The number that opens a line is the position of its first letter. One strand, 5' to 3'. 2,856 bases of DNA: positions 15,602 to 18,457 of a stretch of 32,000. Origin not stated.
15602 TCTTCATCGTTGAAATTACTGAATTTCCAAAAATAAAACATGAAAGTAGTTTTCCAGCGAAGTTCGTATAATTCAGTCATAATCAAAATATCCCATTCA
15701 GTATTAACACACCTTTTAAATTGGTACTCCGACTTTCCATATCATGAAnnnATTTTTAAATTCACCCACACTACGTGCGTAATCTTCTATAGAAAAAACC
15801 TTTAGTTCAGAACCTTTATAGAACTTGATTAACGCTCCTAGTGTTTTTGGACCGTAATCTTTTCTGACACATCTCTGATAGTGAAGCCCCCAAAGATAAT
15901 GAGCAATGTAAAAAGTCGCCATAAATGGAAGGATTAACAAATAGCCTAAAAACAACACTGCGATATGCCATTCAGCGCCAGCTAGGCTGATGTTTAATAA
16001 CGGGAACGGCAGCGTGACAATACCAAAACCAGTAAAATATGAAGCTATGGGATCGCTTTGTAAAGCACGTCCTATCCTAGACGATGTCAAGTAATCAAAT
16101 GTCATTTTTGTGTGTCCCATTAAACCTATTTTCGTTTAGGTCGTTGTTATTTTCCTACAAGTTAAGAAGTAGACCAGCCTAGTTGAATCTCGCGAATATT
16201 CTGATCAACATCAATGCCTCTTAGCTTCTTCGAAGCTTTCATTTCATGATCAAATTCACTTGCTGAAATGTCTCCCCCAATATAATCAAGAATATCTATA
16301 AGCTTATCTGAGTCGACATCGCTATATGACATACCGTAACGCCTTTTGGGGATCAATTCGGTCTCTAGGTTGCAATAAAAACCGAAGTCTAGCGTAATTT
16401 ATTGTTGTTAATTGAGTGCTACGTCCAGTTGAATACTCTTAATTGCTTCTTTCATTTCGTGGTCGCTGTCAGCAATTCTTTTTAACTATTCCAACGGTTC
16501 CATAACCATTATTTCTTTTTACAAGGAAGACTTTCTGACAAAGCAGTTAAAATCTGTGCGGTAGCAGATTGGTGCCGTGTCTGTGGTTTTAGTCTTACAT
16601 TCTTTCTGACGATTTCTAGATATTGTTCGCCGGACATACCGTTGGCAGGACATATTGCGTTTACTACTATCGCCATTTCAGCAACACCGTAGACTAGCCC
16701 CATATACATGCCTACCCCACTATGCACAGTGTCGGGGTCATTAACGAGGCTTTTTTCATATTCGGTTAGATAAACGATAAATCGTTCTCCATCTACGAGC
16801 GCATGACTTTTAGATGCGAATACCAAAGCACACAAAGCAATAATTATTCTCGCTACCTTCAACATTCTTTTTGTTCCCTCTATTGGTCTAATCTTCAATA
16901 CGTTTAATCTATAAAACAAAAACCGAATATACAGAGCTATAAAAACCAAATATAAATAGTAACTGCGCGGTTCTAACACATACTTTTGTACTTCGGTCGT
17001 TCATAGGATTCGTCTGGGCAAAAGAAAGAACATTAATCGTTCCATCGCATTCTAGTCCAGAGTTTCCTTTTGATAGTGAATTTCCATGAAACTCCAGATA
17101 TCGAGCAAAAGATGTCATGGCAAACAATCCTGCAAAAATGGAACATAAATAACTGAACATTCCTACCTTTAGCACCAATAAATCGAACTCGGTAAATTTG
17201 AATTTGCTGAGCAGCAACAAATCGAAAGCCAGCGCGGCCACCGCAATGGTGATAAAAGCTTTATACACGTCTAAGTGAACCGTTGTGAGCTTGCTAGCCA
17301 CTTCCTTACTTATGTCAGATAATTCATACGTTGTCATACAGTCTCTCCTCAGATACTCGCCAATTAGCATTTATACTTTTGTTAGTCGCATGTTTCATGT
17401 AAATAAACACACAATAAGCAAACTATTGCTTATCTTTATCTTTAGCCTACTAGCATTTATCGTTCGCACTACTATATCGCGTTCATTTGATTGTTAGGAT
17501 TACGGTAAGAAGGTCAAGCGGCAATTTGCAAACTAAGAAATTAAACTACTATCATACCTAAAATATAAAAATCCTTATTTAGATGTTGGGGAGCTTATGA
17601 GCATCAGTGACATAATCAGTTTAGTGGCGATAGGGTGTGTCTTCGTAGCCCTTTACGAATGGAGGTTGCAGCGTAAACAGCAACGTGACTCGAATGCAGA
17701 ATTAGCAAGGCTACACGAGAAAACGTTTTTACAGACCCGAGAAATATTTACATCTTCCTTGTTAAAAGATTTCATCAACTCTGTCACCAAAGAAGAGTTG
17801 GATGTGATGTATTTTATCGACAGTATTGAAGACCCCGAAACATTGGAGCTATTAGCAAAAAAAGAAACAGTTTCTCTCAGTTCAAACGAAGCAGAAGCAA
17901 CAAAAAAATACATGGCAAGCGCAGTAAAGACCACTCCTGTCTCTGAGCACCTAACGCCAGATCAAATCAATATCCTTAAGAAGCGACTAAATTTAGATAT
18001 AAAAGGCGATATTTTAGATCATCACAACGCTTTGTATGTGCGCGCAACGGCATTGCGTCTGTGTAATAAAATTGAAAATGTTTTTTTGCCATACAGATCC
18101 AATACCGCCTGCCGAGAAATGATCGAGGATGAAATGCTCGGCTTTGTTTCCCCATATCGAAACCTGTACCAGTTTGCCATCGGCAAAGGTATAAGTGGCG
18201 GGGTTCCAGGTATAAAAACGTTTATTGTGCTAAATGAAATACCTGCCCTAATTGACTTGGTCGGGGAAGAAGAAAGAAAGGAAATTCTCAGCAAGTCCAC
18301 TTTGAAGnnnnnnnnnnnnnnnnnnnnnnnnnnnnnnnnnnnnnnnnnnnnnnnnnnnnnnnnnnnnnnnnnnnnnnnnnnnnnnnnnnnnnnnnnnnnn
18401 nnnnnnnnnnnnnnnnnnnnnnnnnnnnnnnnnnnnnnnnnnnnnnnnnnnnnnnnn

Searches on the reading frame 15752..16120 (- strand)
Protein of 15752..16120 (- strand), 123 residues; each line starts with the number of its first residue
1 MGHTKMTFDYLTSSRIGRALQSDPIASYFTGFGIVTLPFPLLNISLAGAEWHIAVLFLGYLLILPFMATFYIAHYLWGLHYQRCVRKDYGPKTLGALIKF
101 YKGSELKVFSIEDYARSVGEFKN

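Call 54: search_protein_families(library=pfam, proteins=[window:15752-16120:-], max_evalue=1)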
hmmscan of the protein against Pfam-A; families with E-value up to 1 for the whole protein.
window:15752-16120:- (123 aa): 2 families
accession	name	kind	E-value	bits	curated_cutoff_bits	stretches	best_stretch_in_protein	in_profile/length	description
PF23022.3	6TM_1st_PGAP2IP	-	0.095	13.3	27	1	27-73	5-51/156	PGAP2IP, first transmembrane domain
PF04757.19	Pex2_Pex12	-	0.2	11.8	25.1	1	50-89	134-169/214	Pex2 / Pex12 amino terminal region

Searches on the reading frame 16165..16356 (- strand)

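Call 54: search_protein_families(library=pfam, proteins=[window:16165-16356:-], max_evalue=1)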
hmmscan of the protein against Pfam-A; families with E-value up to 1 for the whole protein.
window:16165-16356:- (64 aa): 1 family
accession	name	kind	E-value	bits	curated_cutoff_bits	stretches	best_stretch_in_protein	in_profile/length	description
PF19573.5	DUF6089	-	0.14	11.9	23.2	1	23-60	65-101/226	Domain of unknown function (DUF6089)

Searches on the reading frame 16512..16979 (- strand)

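Call 6: search_protein_families(library=pfam, proteins=[window:16512-16979:-], max_evalue=0.01)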
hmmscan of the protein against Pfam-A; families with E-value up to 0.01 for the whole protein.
window:16512-16979:- (156 aa): 1 family
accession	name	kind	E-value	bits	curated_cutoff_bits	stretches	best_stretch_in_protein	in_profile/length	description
PF18602.6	Rap1a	-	1.4e-07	32.3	27.7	1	87-153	20-90/90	Rap1a immunity proteins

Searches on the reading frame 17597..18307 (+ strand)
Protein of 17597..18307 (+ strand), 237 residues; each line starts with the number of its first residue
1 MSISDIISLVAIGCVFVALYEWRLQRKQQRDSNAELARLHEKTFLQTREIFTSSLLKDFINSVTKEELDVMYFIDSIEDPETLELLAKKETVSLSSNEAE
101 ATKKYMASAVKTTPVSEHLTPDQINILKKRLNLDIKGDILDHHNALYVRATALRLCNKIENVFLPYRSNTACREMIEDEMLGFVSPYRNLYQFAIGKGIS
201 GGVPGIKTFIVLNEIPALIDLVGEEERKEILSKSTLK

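Call 4: search_protein_families(library=pfam, proteins=[window:17597-18307:+], max_evalue=1)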
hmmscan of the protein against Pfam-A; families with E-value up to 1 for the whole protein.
window:17597-18307:+ (237 aa): 2 families
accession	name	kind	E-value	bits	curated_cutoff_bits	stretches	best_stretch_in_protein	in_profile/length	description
PF15956.11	DUF4760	-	0.082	13.5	25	0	10-58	3-54/141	Domain of unknown function (DUF4760)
PF10231.14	COA8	-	0.1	13.1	27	1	20-72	29-84/122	Cytochrome c oxidase assembly factor 8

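Call 12: search_protein_families(library=ncbifam, proteins=[window:17597-18307:+], max_evalue=0.01)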
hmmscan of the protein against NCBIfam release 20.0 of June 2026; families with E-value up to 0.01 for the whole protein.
window:17597-18307:+ (237 aa): 0 families

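Call 13: search_protein_families(library=padloc, proteins=[window:17597-18307:+], max_evalue=0.01)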
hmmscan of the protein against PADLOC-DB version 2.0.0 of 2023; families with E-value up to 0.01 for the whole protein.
window:17597-18307:+ (237 aa): 0 families

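Call 67: search_protein_families(library=phrogs, proteins=[window:17597-18307:+], max_evalue=0.01)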
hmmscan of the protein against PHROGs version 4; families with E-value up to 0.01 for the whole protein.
window:17597-18307:+ (237 aa): 0 families
